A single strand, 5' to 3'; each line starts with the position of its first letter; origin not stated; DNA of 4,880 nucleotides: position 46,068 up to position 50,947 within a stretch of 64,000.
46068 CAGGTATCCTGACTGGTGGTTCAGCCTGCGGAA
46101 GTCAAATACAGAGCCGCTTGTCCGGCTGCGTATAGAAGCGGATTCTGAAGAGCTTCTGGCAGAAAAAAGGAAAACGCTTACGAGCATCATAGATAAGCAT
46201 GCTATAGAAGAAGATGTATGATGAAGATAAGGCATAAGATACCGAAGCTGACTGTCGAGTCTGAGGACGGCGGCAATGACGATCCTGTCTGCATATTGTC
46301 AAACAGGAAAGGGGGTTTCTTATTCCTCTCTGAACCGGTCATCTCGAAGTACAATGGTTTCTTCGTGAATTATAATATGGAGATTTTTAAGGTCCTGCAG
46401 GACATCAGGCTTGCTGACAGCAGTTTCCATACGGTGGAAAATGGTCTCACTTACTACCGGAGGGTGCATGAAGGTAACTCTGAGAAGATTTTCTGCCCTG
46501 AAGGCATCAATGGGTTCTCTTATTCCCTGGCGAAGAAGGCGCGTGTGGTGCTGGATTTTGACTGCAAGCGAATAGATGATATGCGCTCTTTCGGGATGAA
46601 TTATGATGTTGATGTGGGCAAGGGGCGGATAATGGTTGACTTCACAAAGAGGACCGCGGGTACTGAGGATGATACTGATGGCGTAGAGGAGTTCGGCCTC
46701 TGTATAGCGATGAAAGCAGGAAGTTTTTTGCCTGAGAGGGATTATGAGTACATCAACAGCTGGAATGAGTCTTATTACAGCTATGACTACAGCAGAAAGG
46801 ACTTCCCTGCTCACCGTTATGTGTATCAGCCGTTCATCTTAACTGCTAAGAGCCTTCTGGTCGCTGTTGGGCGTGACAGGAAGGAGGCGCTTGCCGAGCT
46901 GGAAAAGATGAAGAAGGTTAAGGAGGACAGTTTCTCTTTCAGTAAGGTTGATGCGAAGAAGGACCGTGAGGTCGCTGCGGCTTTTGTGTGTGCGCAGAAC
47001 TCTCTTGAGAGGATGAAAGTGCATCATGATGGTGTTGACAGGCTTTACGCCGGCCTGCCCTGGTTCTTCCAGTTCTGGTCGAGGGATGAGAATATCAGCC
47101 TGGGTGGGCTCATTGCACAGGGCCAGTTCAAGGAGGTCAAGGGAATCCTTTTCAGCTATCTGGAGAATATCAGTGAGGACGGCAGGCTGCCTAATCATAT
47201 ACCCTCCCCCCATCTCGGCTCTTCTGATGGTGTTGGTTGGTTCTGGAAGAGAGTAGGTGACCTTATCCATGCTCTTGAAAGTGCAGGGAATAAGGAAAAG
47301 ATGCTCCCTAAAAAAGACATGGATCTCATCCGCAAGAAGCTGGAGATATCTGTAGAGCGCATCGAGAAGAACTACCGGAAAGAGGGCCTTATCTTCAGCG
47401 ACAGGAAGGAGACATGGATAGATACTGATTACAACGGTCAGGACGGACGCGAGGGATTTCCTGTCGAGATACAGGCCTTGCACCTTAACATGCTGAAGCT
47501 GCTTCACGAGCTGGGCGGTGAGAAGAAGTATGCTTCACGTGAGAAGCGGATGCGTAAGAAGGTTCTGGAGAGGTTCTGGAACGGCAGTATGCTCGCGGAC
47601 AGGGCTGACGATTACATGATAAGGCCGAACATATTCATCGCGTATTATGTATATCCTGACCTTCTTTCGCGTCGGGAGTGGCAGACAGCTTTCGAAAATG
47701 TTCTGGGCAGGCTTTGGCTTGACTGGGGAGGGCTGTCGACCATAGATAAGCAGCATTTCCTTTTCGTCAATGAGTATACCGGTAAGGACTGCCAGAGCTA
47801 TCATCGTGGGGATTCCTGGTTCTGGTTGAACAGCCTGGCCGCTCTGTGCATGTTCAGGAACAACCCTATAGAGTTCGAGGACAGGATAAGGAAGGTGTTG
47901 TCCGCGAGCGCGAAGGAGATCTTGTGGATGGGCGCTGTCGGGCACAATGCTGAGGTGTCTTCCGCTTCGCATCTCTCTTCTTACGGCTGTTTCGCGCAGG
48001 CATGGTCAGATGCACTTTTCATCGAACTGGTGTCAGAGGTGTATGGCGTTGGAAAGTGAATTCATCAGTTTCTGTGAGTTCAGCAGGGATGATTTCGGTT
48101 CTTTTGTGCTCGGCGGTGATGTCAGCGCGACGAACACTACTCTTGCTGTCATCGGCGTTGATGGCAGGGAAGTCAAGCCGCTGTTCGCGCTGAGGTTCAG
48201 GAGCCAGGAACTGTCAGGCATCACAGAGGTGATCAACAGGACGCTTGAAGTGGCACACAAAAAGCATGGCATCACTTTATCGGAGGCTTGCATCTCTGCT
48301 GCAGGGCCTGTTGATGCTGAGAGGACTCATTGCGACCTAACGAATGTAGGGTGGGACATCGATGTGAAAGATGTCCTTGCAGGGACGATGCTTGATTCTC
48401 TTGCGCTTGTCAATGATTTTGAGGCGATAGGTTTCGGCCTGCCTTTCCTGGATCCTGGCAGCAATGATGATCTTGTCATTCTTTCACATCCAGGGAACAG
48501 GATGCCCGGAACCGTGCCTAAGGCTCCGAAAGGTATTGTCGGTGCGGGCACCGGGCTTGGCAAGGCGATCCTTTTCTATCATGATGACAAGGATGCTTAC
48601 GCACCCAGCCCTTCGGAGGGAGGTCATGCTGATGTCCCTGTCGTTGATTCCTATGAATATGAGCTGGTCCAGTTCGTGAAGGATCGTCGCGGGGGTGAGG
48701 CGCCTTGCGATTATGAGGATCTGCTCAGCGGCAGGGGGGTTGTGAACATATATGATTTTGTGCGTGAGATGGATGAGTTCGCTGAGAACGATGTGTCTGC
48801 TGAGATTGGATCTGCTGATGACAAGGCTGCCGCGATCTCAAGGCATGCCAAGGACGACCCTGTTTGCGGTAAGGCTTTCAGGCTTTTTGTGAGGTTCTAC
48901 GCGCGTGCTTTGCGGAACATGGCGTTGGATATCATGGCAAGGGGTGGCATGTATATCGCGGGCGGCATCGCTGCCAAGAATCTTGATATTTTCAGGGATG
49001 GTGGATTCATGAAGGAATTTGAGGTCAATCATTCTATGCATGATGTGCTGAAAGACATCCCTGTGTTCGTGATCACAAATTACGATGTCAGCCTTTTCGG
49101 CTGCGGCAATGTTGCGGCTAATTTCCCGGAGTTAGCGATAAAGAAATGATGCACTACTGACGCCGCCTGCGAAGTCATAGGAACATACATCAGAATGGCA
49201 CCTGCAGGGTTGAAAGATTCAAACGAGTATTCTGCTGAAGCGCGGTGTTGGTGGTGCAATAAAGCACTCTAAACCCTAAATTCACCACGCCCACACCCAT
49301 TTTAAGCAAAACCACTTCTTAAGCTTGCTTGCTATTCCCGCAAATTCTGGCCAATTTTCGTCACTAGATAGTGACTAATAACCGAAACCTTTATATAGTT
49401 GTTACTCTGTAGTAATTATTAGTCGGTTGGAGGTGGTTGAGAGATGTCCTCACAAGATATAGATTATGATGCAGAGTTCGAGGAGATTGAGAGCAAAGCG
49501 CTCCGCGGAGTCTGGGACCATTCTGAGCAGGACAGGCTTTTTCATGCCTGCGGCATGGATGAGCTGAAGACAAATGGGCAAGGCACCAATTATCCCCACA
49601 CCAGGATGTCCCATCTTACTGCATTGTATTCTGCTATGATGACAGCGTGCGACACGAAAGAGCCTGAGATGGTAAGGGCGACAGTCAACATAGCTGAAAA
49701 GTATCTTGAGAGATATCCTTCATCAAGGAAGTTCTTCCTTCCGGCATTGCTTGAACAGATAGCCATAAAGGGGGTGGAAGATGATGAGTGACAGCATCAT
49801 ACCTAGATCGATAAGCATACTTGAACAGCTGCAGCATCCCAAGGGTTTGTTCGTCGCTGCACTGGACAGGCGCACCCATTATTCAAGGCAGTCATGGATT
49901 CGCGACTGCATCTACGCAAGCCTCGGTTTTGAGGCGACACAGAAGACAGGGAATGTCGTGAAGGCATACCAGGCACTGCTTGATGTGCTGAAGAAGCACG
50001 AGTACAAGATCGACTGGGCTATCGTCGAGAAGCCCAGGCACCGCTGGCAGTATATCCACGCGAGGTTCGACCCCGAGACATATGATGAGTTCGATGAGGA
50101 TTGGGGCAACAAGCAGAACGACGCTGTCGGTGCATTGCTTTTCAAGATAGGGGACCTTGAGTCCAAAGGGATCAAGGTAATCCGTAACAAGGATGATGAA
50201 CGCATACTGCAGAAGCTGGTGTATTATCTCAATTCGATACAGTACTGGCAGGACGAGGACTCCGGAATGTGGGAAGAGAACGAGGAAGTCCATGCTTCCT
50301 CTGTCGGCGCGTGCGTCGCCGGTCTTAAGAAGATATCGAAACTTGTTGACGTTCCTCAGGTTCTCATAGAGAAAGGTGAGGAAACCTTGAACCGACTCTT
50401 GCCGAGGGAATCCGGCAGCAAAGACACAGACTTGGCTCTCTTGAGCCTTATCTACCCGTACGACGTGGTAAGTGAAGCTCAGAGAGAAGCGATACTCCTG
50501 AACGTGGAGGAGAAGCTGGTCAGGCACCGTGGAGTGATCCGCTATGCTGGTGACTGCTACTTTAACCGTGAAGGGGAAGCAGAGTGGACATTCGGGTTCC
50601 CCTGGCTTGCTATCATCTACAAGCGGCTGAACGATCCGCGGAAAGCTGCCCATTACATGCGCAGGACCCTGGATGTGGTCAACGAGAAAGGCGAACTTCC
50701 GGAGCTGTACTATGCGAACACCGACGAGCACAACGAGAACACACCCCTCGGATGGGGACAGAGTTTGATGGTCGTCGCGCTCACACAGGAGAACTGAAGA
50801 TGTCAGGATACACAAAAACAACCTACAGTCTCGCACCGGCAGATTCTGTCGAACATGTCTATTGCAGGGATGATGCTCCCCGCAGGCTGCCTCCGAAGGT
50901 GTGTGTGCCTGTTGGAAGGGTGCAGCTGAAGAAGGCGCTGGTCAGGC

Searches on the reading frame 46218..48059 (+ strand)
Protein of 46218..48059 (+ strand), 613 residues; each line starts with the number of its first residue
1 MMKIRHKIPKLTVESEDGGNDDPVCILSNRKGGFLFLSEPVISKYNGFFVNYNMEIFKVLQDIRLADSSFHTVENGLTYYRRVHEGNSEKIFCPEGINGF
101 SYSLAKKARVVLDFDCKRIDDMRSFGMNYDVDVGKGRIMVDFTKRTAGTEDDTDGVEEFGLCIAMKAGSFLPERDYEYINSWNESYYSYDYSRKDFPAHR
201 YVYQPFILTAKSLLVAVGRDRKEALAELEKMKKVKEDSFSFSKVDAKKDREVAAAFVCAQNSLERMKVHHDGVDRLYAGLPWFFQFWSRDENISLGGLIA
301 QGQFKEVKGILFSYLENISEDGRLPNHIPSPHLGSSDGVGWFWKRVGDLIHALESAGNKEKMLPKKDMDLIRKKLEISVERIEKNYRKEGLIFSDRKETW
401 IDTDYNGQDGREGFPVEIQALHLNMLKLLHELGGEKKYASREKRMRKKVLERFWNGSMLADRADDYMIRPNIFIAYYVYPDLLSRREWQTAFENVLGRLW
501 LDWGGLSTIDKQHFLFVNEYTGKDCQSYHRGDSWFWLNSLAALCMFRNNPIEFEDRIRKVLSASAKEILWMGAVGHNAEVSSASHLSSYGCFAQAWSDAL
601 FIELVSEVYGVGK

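Call 5: search_protein_families(library=pfam, proteins=[window:46218-48059:+], max_evalue=0.01)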
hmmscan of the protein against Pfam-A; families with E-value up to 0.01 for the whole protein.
window:46218-48059:+ (613 aa): 1 family
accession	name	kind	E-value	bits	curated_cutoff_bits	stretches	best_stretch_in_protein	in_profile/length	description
PF06202.20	GDE_C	-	9.5e-38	130.5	21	1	270-602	12-366/367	Amylo-alpha-1,6-glucosidase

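Call 75: search_protein_families(library=ncbifam, proteins=[window:46218-48059:+], max_evalue=0.00001)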
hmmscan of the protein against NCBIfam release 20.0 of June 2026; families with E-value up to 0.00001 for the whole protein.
window:46218-48059:+ (613 aa): 1 family
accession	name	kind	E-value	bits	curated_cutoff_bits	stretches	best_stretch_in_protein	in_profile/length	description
TIGR01561.1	gde_arch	hypoth_equivalog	4.3e-13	49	364.15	1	202-538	198-561/569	putative glycogen debranching enzyme, archaeal type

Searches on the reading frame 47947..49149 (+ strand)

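Call 5: search_protein_families(library=pfam, proteins=[window:47947-49149:+], max_evalue=0.01)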
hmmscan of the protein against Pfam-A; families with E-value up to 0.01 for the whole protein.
window:47947-49149:+ (400 aa): 1 family
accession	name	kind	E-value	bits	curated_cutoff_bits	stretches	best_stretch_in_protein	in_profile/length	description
PF02685.22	Glucokinase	-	1.6e-70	238.1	22.1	1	55-391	1-312/314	Glucokinase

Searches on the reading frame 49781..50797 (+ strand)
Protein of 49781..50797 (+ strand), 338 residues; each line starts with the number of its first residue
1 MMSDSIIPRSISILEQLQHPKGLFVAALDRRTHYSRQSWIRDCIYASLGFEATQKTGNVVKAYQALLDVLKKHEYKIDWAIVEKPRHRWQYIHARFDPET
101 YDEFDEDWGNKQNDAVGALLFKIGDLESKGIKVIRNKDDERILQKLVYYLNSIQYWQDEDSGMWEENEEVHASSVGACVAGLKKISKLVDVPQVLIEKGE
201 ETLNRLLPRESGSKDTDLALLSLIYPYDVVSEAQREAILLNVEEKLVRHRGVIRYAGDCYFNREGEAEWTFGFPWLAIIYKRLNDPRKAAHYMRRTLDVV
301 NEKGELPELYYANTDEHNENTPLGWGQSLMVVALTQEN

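Call 75: search_protein_families(library=ncbifam, proteins=[window:49781-50797:+], max_evalue=0.00001)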
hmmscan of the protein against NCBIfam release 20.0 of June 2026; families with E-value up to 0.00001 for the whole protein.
window:49781-50797:+ (338 aa): 2 families
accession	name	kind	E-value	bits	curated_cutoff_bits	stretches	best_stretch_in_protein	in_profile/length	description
NF041084.1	trehalase_H1_Arch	equivalog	3e-10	39.4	820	1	154-335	374-568/570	alpha,alpha-trehalase TreH1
TIGR01577.1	oligosac_amyl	hypoth_equivalog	8.9e-06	24.6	820.7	0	200-334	462-610/616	oligosaccharide amylase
